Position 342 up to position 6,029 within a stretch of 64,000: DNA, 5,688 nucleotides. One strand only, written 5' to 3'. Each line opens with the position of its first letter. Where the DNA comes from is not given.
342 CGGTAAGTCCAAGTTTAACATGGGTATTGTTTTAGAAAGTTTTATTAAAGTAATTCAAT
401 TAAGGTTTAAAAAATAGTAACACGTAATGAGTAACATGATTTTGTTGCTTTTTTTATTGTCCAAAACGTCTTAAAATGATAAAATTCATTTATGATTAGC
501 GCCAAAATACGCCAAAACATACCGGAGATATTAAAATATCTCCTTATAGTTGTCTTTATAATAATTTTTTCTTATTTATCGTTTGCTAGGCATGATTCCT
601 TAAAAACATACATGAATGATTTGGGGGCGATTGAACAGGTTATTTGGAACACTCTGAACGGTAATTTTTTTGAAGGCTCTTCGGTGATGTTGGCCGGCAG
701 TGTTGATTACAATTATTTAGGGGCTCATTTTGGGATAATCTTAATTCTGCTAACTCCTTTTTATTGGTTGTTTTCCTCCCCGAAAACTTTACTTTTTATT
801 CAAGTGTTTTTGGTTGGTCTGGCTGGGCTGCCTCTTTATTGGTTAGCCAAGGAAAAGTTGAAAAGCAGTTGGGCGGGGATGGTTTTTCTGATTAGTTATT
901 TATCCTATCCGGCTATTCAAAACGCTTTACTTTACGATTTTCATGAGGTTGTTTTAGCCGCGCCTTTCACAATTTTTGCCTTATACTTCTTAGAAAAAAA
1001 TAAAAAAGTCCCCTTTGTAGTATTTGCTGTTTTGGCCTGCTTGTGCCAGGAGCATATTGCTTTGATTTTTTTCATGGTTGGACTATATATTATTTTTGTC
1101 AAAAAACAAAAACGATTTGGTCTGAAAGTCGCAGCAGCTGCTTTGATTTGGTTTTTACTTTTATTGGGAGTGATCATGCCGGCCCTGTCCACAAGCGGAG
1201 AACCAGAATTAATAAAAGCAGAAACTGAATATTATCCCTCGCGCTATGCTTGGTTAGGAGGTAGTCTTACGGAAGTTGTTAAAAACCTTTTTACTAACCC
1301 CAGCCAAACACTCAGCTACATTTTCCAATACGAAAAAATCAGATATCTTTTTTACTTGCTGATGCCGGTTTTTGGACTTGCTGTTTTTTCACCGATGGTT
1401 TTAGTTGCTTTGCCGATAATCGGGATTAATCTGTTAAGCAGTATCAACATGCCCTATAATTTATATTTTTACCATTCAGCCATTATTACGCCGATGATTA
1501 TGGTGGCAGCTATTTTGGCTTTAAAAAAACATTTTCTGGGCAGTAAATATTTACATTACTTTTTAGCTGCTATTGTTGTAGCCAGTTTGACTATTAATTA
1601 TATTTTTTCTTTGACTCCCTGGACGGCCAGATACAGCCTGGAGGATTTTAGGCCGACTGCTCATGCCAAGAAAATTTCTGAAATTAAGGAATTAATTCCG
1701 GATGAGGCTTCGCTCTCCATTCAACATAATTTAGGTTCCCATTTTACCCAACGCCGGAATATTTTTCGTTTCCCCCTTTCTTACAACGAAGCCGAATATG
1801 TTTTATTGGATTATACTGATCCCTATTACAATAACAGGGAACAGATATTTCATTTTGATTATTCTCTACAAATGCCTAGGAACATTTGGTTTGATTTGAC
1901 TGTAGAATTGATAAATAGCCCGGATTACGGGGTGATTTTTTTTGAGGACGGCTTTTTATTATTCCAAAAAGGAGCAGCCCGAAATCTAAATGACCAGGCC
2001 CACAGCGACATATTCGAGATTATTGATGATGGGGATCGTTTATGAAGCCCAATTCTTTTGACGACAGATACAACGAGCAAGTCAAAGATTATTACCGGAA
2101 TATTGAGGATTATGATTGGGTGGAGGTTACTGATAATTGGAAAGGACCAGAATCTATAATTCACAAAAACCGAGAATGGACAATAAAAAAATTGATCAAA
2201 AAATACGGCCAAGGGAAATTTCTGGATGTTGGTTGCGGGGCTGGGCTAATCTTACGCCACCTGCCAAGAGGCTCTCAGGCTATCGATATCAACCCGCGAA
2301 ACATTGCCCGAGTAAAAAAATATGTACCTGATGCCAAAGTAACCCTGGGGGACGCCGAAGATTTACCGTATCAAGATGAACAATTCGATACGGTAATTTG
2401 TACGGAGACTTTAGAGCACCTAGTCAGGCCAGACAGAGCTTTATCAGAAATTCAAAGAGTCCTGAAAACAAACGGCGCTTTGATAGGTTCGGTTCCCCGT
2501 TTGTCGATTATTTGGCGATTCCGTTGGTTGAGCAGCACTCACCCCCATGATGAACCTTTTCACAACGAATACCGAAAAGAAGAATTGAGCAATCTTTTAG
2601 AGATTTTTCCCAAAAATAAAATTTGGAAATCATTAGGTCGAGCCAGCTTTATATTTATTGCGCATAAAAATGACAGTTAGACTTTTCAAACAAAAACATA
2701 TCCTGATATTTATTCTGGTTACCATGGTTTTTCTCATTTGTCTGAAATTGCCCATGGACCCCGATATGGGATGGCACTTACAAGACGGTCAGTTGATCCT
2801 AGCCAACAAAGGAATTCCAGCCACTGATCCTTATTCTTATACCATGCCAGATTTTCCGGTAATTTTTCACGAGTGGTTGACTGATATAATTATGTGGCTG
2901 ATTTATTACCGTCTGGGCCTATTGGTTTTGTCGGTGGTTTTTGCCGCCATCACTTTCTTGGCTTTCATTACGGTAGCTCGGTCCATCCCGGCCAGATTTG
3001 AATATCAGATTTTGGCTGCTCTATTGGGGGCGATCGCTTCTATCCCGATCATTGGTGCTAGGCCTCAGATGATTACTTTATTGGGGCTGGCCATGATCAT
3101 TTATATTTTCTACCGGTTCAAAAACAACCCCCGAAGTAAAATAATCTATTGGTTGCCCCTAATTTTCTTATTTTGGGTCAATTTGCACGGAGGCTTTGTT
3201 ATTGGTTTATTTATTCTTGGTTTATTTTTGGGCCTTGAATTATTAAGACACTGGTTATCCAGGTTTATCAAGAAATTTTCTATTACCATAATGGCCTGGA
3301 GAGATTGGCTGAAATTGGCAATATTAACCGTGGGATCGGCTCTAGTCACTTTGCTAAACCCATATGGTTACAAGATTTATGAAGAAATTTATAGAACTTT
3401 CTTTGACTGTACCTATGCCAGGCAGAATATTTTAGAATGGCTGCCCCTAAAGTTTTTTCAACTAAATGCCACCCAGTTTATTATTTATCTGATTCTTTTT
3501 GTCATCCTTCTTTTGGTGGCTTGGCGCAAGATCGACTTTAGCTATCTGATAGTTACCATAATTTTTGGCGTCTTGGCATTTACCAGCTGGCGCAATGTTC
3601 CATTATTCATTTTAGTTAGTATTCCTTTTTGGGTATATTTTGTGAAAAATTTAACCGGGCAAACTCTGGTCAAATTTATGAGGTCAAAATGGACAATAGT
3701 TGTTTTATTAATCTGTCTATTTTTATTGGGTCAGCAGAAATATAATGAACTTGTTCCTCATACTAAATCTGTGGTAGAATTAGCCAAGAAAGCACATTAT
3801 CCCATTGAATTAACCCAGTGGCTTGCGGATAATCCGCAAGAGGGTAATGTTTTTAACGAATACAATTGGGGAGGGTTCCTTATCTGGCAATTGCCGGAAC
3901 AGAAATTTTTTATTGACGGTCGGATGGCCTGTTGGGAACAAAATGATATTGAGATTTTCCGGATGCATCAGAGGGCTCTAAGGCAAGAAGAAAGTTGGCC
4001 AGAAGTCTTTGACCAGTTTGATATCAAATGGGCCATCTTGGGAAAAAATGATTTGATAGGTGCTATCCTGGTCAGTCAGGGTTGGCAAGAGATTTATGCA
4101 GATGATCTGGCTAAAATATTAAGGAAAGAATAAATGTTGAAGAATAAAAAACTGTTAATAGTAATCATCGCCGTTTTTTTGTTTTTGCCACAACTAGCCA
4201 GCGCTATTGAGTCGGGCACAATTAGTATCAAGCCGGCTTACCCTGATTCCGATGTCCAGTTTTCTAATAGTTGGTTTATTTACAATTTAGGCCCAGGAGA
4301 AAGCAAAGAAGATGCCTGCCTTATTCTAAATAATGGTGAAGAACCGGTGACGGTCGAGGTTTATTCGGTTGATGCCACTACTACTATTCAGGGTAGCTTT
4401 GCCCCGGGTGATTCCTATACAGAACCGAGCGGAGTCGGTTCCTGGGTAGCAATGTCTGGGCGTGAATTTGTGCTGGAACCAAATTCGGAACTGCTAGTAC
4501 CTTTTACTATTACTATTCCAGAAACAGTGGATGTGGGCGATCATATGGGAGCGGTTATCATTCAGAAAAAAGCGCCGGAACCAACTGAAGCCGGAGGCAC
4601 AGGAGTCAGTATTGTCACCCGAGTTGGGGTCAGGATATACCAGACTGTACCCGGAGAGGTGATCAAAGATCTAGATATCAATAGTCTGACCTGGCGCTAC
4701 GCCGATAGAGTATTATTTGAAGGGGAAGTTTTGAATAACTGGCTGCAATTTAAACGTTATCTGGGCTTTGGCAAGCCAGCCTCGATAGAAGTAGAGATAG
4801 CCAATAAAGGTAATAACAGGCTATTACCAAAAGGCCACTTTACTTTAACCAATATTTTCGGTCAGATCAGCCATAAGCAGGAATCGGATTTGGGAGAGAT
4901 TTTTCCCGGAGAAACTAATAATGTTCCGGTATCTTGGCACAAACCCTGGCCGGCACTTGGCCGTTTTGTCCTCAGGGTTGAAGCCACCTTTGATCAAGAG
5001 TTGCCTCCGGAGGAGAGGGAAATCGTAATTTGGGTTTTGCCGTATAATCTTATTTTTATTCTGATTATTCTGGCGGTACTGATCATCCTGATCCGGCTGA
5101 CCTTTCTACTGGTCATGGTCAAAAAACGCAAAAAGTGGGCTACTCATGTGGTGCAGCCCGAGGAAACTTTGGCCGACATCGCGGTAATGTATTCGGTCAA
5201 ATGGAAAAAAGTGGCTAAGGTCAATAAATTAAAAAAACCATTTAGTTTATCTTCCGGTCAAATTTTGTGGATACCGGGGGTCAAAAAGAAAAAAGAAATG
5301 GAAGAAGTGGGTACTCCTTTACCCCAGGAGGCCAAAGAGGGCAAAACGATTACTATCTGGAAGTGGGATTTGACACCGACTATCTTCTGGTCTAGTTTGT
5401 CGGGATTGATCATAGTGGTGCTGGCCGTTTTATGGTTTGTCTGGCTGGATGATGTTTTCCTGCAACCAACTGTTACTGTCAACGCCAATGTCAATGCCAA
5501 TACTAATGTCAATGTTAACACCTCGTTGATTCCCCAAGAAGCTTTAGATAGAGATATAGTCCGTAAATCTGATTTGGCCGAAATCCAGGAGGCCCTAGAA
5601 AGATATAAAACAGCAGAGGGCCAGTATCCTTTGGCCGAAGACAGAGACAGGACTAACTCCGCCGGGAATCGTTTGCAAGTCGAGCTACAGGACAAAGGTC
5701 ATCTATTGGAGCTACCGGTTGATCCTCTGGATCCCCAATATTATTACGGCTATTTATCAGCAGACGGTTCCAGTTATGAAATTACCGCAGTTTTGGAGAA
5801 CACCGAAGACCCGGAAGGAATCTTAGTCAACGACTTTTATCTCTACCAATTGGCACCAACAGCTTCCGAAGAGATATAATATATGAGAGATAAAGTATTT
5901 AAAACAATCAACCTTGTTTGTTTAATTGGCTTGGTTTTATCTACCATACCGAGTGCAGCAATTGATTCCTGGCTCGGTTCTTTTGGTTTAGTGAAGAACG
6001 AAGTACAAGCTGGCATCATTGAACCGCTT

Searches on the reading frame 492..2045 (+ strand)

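Call 7: search_protein_families(library=pfam, proteins=[window:492-2045:+], max_evalue=0.001)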
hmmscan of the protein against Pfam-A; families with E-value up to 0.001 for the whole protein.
window:492-2045:+ (517 aa): 1 family
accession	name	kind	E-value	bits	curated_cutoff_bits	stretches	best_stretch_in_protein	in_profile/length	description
PF09852.15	DUF2079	-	5e-73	247.2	28.2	1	33-451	1-433/459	Predicted membrane protein (DUF2079)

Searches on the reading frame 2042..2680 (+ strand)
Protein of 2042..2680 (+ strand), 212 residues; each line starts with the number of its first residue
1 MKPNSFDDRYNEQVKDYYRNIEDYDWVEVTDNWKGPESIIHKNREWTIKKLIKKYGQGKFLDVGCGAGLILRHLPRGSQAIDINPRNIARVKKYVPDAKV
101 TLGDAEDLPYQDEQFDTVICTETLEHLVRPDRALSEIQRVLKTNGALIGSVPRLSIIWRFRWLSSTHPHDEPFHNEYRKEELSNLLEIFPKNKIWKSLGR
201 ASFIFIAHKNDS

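Call 7: search_protein_families(library=pfam, proteins=[window:2042-2680:+], max_evalue=0.001)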
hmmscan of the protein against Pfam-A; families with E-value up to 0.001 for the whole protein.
window:2042-2680:+ (212 aa): 9 families
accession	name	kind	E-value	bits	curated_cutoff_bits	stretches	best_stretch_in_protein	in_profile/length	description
PF08241.18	Methyltransf_11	-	9.9e-23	81.1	21.2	1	61-148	1-94/95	Methyltransferase domain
PF13649.12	Methyltransf_25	-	2e-17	64.1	27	1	61-145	2-97/97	Methyltransferase domain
PF13847.12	Methyltransf_31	-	1.5e-15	57.6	27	1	59-153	6-113/145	Methyltransferase domain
PF13489.12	Methyltransf_23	-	8.2e-15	55.4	27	1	57-187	23-155/164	Methyltransferase domain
PF08242.18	Methyltransf_12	-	2.5e-12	47.8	30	1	61-147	1-98/98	Methyltransferase domain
PF07021.18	MetW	-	6.6e-09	36.1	21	1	48-163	7-120/193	Methionine biosynthesis protein MetW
PF05401.17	NodS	-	9.2e-07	29.3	24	1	28-160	14-155/201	Nodulation protein S (NodS)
PF01209.24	Ubie_methyltran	-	7e-06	26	20.1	1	43-147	35-149/233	ubiE/COQ5 methyltransferase family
PF05148.21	Methyltransf_8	-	0.00012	22.5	27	1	47-147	63-154/219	Hypothetical methyltransferase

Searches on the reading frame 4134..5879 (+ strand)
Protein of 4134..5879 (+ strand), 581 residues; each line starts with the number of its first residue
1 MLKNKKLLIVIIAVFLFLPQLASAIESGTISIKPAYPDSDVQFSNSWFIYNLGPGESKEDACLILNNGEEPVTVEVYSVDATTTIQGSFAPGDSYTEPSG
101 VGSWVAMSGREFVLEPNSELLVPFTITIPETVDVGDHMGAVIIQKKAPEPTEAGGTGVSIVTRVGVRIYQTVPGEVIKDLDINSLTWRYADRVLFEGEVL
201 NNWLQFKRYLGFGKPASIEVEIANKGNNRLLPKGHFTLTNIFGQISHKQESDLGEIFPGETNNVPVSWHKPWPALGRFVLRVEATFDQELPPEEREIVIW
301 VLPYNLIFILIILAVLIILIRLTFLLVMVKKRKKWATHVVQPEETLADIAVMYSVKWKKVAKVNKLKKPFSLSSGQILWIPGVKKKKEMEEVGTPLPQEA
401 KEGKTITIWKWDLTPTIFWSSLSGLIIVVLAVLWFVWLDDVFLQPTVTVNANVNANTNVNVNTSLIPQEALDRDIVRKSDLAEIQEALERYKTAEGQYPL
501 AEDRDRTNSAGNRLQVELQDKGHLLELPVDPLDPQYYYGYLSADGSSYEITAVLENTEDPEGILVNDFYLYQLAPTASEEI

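Call 7: search_protein_families(library=pfam, proteins=[window:4134-5879:+], max_evalue=0.001)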
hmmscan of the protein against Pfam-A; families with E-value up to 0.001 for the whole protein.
window:4134-5879:+ (581 aa): 3 families
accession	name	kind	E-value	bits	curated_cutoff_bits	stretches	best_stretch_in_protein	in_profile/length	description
PF06030.18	WxLIP_PGBD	-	3.8e-10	40.3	27.3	1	31-144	2-120/121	WxL Interacting Protein, peptidoglycan binding domain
PF01476.26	LysM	-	6.6e-09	36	20.9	1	338-381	1-43/43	LysM domain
PF08334.16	T2SSG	-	0.00055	20.4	21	1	478-552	15-89/108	Type II secretion system (T2SS), protein G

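Call 22: search_protein_families(library=pfam, proteins=[window:4134-5879:+], max_evalue=10)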
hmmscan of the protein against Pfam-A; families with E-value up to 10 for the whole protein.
window:4134-5879:+ (581 aa): 7 families
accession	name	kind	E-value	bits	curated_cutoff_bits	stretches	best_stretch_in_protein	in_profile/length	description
PF06030.18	WxLIP_PGBD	-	3.8e-10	40.3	27.3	1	31-144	2-120/121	WxL Interacting Protein, peptidoglycan binding domain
PF01476.26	LysM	-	6.6e-09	36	20.9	1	338-381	1-43/43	LysM domain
PF08334.16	T2SSG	-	0.00055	20.4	21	1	478-552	15-89/108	Type II secretion system (T2SS), protein G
PF06280.18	fn3_5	-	0.018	16.2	27.6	1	66-134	18-86/112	Fn3-like domain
PF16732.10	ComP_DUS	-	0.065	14.5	27.3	1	478-555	16-75/87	Type IV minor pilin ComP, DNA uptake sequence receptor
PF20990.2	DUF2207_C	-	0.15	12.2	33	1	305-447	139-194/247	Predicted membrane protein (DUF2207) C-terminal domain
PF05568.16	ASFV_J13L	-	0.19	11.9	23.6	1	308-373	33-95/189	African swine fever virus J13L protein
